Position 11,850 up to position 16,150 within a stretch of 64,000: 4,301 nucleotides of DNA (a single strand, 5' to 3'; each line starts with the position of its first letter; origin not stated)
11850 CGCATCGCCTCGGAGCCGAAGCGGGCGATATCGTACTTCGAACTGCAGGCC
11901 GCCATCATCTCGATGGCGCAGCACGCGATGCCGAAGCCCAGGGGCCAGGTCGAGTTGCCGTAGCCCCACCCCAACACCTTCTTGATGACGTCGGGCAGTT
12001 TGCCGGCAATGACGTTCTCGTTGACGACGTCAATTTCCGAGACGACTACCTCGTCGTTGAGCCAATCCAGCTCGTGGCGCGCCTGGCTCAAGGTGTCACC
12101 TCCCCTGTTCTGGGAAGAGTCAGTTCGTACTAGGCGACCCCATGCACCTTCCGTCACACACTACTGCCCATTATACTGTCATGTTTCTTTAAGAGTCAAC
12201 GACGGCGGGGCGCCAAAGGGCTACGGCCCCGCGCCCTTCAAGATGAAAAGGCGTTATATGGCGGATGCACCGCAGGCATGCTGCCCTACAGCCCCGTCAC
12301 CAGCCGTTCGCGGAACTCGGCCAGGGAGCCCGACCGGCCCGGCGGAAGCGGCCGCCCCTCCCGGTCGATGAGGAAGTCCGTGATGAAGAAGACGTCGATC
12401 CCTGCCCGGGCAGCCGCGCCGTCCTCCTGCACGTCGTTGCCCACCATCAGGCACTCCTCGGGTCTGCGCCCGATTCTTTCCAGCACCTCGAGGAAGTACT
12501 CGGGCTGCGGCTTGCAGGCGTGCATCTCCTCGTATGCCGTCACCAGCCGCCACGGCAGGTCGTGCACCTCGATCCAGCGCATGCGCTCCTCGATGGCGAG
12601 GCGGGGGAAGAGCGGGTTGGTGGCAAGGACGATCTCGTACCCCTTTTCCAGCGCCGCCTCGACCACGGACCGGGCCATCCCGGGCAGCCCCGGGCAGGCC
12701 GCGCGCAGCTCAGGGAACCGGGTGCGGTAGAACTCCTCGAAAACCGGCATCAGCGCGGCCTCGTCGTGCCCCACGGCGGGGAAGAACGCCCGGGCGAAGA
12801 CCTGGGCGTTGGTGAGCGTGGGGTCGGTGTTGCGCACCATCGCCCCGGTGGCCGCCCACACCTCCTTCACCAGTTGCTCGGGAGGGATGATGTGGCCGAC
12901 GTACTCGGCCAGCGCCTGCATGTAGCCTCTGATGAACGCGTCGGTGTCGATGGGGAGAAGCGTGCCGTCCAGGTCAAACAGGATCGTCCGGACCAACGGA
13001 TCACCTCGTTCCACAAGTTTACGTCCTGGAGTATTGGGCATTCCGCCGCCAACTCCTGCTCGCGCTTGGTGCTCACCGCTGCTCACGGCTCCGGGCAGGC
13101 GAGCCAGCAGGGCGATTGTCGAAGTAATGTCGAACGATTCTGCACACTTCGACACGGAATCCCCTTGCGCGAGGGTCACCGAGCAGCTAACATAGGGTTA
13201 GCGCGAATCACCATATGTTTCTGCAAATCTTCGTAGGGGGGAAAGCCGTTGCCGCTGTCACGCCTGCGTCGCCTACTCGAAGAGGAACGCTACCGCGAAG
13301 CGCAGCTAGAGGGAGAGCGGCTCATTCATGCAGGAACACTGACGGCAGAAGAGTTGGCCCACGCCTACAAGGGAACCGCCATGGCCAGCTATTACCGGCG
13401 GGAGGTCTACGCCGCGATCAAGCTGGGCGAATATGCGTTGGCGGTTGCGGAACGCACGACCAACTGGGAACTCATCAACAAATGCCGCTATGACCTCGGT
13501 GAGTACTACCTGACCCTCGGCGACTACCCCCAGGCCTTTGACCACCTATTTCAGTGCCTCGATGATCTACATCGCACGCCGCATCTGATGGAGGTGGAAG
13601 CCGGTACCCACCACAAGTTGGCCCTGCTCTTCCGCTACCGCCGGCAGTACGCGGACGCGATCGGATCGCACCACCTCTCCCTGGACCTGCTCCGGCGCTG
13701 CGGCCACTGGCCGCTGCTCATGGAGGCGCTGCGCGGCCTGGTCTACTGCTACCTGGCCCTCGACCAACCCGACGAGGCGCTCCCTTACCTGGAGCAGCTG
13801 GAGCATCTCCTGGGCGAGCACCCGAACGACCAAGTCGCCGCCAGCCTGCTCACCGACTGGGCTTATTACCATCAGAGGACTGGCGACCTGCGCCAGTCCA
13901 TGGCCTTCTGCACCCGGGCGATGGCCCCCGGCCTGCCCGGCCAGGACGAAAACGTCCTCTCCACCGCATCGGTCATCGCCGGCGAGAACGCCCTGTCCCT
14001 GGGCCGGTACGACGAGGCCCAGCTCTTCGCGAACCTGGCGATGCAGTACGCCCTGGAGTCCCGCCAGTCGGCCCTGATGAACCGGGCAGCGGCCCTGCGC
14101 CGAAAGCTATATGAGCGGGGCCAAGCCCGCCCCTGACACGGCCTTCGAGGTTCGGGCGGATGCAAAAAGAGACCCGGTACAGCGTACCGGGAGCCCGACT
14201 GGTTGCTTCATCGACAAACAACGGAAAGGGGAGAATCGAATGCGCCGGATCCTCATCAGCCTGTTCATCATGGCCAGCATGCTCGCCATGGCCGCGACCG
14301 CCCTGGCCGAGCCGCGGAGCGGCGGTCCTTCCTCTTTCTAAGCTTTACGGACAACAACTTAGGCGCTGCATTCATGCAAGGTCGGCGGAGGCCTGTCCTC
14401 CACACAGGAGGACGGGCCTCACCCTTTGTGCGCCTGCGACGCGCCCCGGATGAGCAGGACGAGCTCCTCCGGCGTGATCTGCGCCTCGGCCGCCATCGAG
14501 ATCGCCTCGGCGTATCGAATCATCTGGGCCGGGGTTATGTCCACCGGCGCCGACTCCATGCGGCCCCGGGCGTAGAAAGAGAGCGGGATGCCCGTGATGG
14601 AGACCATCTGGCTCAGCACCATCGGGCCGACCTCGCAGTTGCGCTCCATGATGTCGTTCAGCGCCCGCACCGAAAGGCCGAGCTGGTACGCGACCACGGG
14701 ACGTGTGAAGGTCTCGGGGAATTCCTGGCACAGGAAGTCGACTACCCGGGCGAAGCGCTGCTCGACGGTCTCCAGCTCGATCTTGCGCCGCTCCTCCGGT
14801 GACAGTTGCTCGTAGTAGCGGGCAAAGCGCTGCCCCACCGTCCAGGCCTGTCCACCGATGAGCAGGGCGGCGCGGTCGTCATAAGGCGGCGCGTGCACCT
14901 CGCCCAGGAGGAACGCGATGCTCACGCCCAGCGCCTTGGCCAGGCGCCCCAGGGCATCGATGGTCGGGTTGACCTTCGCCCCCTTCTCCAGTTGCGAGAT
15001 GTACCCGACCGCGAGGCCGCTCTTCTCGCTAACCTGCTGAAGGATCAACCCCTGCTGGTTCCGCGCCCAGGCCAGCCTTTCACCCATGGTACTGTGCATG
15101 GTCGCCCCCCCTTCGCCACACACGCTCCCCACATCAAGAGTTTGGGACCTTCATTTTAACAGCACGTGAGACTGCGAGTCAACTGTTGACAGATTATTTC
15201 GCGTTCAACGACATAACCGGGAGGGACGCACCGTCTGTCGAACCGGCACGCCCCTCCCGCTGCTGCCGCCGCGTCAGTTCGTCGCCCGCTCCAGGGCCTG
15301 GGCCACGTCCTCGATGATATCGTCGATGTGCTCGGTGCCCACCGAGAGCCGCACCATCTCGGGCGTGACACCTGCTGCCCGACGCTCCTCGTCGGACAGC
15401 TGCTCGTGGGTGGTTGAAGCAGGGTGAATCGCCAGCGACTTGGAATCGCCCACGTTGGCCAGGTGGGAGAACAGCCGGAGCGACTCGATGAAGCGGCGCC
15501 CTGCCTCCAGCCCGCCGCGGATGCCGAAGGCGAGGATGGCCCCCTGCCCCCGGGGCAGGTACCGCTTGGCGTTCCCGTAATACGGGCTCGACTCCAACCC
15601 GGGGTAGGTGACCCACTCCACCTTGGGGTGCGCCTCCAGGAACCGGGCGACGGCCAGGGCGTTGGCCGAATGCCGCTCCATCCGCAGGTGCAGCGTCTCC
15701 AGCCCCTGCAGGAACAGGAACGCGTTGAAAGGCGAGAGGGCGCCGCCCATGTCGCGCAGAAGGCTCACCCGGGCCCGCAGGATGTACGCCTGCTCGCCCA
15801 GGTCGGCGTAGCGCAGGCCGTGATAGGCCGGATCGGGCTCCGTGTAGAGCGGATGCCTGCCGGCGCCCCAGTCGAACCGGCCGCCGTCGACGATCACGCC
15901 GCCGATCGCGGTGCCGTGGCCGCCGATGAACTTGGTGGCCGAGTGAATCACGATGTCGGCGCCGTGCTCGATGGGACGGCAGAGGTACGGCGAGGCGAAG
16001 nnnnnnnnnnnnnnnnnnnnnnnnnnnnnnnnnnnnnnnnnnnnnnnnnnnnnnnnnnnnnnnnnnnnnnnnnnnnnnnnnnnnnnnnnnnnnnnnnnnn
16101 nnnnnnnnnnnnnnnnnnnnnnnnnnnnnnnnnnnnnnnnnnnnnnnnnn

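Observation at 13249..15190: Candidate peptide quorum-sensing cassette: TPR protein, 33-aa secreted pre-peptide, convergent XRE regulator with palindromic operator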

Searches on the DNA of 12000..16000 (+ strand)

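Call 10: search_rna_families(source=window, start=12000, end=16000, threshold=evalue, max_evalue=5)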
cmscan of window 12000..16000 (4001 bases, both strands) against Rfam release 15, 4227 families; matches with E-value up to 5: 2.
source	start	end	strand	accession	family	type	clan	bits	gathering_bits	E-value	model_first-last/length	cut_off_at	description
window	14156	14191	-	RF02401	ClpQY_promoter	Cis-reg;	-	19.6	42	0.47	1-37/57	no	ClpQY promoter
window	12604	12679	-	RF01059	mir-598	Gene; miRNA;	-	18.7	69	2.8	1-80/80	no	mir-598 microRNA precursor family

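Call 53: search_rna_families(source=L003, start=6700, end=7400, threshold=evalue, max_evalue=10)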
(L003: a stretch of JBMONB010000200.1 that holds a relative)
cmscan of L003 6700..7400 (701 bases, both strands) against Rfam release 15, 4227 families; matches with E-value up to 10: 6.
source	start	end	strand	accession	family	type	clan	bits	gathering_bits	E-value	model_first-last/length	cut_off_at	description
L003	6990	7031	-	RF02401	ClpQY_promoter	Cis-reg;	-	20.1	42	0.061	1-41/57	no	ClpQY promoter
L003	7002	7079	+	RF00516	ylbH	Cis-reg; leader;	-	17.1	50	0.39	1-122/122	no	ylbH leader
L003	6833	6903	-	RF01720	Pseudomon-Rho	Cis-reg;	-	16.5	45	7.9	1-102/102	no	Pseudomon-Rho RNA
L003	7002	7031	-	RF01687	Acido-Lenti-1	Gene; sRNA;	-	15.2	37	0.84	1-46/46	no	Acido-Lenti-1 RNA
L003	7005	7054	-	RF02871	ncS54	Gene; sRNA;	-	14.1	43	2.9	1-79/79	no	Burkholderia sRNA 54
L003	6805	6822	-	RF01977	HOTAIRM1_3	Gene; lncRNA;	-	11.3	37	5.4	1-59/59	no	HOX antisense intergenic RNA myeloid 1 conserved region 3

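Call 54: search_rna_families(source=L005, start=6700, end=7400, threshold=evalue, max_evalue=10)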
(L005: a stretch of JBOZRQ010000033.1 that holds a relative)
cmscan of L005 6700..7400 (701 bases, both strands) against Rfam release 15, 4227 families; matches with E-value up to 10: 6.
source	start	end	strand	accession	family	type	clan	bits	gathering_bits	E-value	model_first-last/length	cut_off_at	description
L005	7007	7150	+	RF00516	ylbH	Cis-reg; leader;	-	15.8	50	0.85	1-122/122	no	ylbH leader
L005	7221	7262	-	RF01149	sR10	Gene; snRNA; snoRNA; CD-box;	-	15.2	45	0.29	1-54/54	no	Small nucleolar RNA sR10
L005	7010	7114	-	RF02837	anti-hemB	Gene; sRNA;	-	15.1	49.5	0.88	1-81/81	no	Burkholderia RNA 7 (anti-hemB)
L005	6756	6946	-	RF02156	NPPA-AS1_1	Gene; lncRNA;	-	13.6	45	5.3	1-176/176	no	NPPA antisense RNA 1 conserved region 1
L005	7006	7090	-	RF00122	GadY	Gene; sRNA;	-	13.5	45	8.5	1-114/114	no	GadY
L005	7002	7075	-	RF00519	suhB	Gene; sRNA;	CL00108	13.4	41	6.4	1-77/77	no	Makes More Granules Regulator RNA (mmgR)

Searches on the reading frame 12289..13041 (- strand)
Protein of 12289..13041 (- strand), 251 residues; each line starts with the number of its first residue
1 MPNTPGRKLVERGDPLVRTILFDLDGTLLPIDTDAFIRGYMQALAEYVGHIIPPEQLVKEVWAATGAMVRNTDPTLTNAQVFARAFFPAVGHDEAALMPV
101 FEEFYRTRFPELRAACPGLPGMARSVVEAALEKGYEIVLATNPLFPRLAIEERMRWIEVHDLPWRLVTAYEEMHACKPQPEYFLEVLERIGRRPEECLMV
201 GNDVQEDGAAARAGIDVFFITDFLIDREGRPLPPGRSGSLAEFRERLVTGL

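Call 77: search_protein_families(library=pfam, proteins=[window:12289-13041:-], max_evalue=0.00001)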
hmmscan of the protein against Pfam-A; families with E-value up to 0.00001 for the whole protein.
window:12289-13041:- (251 aa): 2 families
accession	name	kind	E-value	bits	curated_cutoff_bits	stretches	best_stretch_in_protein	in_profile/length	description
PF00702.32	Hydrolase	-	2e-16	61.4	26.4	1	17-213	1-190/191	haloacid dehalogenase-like hydrolase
PF13419.12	HAD_2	-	5.8e-12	46.5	23.8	1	20-219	1-177/178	Haloacid dehalogenase-like hydrolase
